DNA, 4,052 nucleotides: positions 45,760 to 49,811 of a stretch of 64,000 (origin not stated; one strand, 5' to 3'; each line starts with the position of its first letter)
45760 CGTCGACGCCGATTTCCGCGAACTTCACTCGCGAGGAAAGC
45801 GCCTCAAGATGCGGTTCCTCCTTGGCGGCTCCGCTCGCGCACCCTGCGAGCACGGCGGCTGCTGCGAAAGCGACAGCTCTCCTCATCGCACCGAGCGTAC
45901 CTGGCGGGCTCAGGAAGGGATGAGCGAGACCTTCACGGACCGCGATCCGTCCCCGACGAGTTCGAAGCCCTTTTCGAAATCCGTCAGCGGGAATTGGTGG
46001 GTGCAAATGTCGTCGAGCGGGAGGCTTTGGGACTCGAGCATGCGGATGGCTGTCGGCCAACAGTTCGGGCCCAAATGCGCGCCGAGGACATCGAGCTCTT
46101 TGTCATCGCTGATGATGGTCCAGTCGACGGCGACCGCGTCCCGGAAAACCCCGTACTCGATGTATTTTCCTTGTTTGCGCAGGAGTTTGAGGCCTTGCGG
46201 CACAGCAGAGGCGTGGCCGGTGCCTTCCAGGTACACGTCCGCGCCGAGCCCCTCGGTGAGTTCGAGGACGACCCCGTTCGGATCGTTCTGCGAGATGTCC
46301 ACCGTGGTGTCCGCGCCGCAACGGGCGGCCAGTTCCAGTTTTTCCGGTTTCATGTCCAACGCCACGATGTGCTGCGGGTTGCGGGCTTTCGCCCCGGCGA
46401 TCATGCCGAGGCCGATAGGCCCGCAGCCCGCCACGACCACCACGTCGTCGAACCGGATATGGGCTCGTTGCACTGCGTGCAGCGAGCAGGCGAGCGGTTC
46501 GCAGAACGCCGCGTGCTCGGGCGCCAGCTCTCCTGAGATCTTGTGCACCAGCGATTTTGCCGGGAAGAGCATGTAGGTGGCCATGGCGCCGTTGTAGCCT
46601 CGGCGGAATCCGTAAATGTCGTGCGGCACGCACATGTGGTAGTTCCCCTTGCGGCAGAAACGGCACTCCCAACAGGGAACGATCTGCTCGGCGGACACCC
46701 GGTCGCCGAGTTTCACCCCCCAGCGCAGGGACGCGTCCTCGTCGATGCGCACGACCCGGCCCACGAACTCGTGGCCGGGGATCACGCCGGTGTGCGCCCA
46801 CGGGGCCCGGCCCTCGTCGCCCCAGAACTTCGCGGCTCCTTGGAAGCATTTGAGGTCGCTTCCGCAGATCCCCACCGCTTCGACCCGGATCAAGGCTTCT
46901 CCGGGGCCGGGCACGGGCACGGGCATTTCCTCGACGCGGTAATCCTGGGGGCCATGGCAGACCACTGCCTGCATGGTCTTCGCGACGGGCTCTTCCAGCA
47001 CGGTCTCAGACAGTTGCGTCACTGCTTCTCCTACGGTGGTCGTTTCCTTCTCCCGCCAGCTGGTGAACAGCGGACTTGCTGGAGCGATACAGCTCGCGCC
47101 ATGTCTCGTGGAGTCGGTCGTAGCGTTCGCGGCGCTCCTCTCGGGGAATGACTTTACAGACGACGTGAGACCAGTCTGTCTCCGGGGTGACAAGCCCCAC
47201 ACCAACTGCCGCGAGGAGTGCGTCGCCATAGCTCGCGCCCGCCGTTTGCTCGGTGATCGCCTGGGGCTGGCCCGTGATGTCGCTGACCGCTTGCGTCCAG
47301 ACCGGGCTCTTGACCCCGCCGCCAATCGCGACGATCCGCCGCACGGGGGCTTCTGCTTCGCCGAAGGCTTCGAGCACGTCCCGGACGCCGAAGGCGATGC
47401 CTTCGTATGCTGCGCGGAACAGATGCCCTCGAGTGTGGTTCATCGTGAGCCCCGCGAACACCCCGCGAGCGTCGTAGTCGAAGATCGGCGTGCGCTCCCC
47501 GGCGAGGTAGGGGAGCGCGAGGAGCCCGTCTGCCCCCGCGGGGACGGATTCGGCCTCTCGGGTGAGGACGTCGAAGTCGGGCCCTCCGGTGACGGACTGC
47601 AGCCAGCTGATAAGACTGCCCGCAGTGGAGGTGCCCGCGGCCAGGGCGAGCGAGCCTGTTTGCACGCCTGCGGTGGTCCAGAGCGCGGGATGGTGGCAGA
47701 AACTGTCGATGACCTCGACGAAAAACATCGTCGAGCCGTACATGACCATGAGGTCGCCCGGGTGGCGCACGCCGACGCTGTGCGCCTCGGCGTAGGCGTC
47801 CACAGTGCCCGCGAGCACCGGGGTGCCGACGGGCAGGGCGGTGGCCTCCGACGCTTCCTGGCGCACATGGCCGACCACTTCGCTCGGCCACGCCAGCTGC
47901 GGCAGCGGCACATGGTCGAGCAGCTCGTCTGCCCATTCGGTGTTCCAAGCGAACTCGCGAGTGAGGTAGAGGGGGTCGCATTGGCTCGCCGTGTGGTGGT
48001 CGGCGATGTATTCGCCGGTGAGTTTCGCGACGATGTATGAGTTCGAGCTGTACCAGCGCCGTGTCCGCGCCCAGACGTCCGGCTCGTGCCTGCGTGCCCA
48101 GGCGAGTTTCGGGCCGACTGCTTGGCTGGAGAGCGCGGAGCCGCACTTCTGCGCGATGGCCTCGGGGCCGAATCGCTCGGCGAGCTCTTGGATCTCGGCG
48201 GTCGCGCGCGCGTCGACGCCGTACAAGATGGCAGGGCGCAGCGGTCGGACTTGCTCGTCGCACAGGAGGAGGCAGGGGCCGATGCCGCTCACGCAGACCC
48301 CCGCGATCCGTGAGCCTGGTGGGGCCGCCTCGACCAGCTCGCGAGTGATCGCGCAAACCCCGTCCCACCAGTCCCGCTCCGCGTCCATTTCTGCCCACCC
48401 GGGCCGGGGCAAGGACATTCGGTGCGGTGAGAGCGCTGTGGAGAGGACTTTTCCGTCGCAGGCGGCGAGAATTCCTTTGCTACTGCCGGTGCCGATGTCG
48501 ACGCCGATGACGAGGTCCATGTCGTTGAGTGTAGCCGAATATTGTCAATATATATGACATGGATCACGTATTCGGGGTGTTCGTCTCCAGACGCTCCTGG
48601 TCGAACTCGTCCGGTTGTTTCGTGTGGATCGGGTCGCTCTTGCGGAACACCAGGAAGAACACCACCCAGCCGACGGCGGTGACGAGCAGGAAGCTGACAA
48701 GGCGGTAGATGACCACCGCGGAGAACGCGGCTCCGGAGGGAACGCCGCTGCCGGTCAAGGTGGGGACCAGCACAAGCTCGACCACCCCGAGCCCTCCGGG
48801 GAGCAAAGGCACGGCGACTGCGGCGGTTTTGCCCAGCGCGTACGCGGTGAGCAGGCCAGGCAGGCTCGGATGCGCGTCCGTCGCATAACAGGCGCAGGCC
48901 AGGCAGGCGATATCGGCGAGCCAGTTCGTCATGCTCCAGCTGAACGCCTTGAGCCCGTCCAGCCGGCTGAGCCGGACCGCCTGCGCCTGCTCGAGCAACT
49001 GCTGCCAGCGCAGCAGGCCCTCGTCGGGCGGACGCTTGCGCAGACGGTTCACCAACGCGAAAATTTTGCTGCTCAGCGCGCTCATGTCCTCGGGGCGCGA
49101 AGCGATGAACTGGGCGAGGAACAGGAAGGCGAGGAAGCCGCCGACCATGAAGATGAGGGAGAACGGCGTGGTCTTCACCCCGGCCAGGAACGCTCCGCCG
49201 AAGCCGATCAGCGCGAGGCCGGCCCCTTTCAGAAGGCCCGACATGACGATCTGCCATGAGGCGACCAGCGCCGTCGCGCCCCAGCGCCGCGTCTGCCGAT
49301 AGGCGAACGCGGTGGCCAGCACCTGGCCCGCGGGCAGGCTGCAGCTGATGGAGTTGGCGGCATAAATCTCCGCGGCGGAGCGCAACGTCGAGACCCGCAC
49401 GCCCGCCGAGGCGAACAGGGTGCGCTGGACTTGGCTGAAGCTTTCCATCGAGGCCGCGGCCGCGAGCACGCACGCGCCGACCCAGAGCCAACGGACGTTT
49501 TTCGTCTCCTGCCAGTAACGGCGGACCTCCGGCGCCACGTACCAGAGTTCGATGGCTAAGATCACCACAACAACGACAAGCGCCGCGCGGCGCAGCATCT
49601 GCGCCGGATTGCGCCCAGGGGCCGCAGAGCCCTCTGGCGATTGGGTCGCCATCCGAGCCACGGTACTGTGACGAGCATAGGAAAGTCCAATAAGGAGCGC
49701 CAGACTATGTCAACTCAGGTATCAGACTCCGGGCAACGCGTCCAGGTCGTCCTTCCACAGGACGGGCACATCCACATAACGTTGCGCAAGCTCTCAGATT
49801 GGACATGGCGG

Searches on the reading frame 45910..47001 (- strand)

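Call 16: search_protein_families(library=pfam, proteins=[window:45910-47001:-], max_evalue=0.001)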
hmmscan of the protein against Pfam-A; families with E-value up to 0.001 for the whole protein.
window:45910-47001:- (363 aa): 3 families
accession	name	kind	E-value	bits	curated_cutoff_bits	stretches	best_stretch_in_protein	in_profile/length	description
PF08240.17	ADH_N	-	1e-25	90.4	23.5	1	32-153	1-101/104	Alcohol dehydrogenase GroES-like domain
PF00107.32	ADH_zinc_N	-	1e-22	80.9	31.8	1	195-323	1-128/129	Zinc-binding dehydrogenase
PF16912.11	Glu_dehyd_C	-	2.8e-06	27.4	34.9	1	185-348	31-200/211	Glucose dehydrogenase C-terminus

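Call 70: search_protein_families(library=ncbifam, proteins=[window:45910-47001:-], max_evalue=0.00001)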
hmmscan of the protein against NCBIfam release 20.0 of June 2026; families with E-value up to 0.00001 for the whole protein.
window:45910-47001:- (363 aa): 20 families
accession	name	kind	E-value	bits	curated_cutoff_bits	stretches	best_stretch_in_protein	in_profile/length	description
TIGR00692.1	tdh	equivalog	2.8e-63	214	458.35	1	23-360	13-338/340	L-threonine 3-dehydrogenase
NF003808.0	PRK05396.1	equivalog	1.9e-59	201.3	380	1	21-358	13-336/341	L-threonine 3-dehydrogenase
NF041097.1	keto_inos_dh_IolM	equivalog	2.1e-52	178.1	450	1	18-347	37-375/389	scyllo-inosose 3-dehydrogenase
NF007489.0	PRK10083.1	equivalog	2.6e-41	141.7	376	1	10-357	1-332/339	Zn-dependent oxidoreductase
NF007375.0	PRK09880.1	equivalog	1.1e-38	132.9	469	1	9-360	4-341/344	L-idonate 5-dehydrogenase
TIGR03989.1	Rxyl_3153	subfamily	1e-31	110.5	440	2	138-352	139-361/370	NDMA-dependent alcohol dehydrogenase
TIGR03366.1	HpnZ_proposed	hypoth_equivalog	2e-31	109.4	328.1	1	30-341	2-314/315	putative phosphonate catabolism associated alcohol dehydrogenase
TIGR03451.1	mycoS_dep_FDH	equivalog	2e-30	105.8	512.9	1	20-354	13-353/358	S-(hydroxymethyl)mycothiol dehydrogenase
NF007642.0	PRK10309.1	equivalog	6.6e-30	104.5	550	1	10-344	1-328/347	galactitol-1-phosphate 5-dehydrogenase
NF010344.0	PRK13771.1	subfamily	6.5e-28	97.7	349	1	10-357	1-328/334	putative alcohol dehydrogenase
NF006940.0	PRK09422.1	equivalog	6.2e-27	94.4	344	1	10-295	1-271/338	alcohol dehydrogenase AdhP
NF041172.1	AcrlCoa_red_Thmprot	equivalog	1e-22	80.6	500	1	10-359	1-331/334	acryloyl-CoA reductase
TIGR02818.1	adh_III_F_hyde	equivalog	7.2e-22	77.9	543.95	2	172-353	172-360/368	S-(hydroxymethyl)glutathione dehydrogenase/class III alcohol dehydrogenase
TIGR03201.1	dearomat_had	equivalog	6.8e-21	74.7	338.65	1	23-238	13-219/349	6-hydroxycyclohex-1-ene-1-carbonyl-CoA dehydrogenase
TIGR02824.1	quinone_pig3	subfamily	4.5e-16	58.7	296.8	2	137-289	91-243/325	putative NAD(P)H quinone oxidoreductase, PIG3 family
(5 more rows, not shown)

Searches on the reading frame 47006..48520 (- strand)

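Call 16: search_protein_families(library=pfam, proteins=[window:47006-48520:-], max_evalue=0.001)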
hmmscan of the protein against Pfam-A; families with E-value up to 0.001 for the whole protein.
window:47006-48520:- (504 aa): 2 families
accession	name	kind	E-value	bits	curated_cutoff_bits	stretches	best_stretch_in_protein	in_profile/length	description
PF00370.27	FGGY_N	-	7.6e-35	121.1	28.8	1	4-243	2-240/245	FGGY family of carbohydrate kinases, N-terminal domain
PF02782.22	FGGY_C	-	2.3e-33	116.1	27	1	263-440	8-197/198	FGGY family of carbohydrate kinases, C-terminal domain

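Call 70: search_protein_families(library=ncbifam, proteins=[window:47006-48520:-], max_evalue=0.00001)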
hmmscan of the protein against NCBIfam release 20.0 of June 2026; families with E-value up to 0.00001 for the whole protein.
window:47006-48520:- (504 aa): 10 families
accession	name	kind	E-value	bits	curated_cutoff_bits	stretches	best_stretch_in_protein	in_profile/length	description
TIGR01312.1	XylB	equivalog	4.7e-87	292.5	380.25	1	5-478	1-480/481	xylulokinase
NF011601.0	PRK15027.1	equivalog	3.1e-51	174.3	912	1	4-480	2-478/484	xylulokinase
TIGR01314.1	gntK_FGGY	equivalog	2e-50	171.7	648.55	1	4-488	2-500/505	gluconokinase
NF003154.0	PRK04123.1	equivalog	3.4e-44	151.5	428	1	2-483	4-539/554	ribulokinase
TIGR01311.1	glycerol_kin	equivalog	3.1e-38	131.3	590.35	1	3-464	2-477/496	glycerol kinase GlpK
NF008187.0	PRK10939.1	equivalog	1.1e-37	129.9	528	2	3-264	5-267/521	autoinducer-2 kinase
NF000756.0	PRK00047.1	subfamily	1.5e-31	109.3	498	1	3-475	6-488/502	glycerol kinase GlpK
TIGR01315.1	5C_CHO_kinase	subfamily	3.9e-31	108.4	408.7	2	323-481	371-533/541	FGGY family pentulose kinase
TIGR01234.1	L-ribulokinase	equivalog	6.6e-30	104.4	583.25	1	107-480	131-529/536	ribulokinase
TIGR02628.1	fuculo_kin_coli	equivalog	1.5e-23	83.5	470.9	2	7-241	6-239/465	L-fuculokinase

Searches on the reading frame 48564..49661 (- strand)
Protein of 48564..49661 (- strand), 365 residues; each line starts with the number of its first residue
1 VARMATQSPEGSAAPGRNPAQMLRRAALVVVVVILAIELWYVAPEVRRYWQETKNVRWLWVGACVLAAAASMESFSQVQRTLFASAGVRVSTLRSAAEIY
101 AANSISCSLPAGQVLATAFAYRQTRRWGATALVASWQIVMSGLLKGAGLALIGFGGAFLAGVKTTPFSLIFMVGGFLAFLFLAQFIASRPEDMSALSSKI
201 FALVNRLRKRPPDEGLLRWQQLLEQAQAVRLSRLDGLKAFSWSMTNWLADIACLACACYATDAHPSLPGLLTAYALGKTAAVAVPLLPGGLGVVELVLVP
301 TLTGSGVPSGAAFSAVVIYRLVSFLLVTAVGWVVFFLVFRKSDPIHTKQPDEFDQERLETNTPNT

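Call 16: search_protein_families(library=pfam, proteins=[window:48564-49661:-], max_evalue=0.001)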
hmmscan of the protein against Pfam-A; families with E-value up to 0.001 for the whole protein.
window:48564-49661:- (365 aa): 1 family
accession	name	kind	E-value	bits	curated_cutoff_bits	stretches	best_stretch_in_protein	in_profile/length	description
PF03706.18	LPG_synthase_TM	-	5.2e-31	108.7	33.4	1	30-331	3-302/302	Lysylphosphatidylglycerol synthase TM region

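Call 70: search_protein_families(library=ncbifam, proteins=[window:48564-49661:-], max_evalue=0.00001)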
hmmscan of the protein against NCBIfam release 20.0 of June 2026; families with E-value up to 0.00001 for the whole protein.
window:48564-49661:- (365 aa): 2 families
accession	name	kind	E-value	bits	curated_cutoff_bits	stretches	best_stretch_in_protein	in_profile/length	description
NF033480.1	bifunc_MprF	equivalog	8.9e-16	57.3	600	1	236-340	196-299/841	bifunctional lysylphosphatidylglycerol flippase/synthetase MprF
TIGR00374.1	TIGR00374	subfamily_domain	6.2e-14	52.1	43.2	1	237-342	213-317/323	flippase-like domain-containing protein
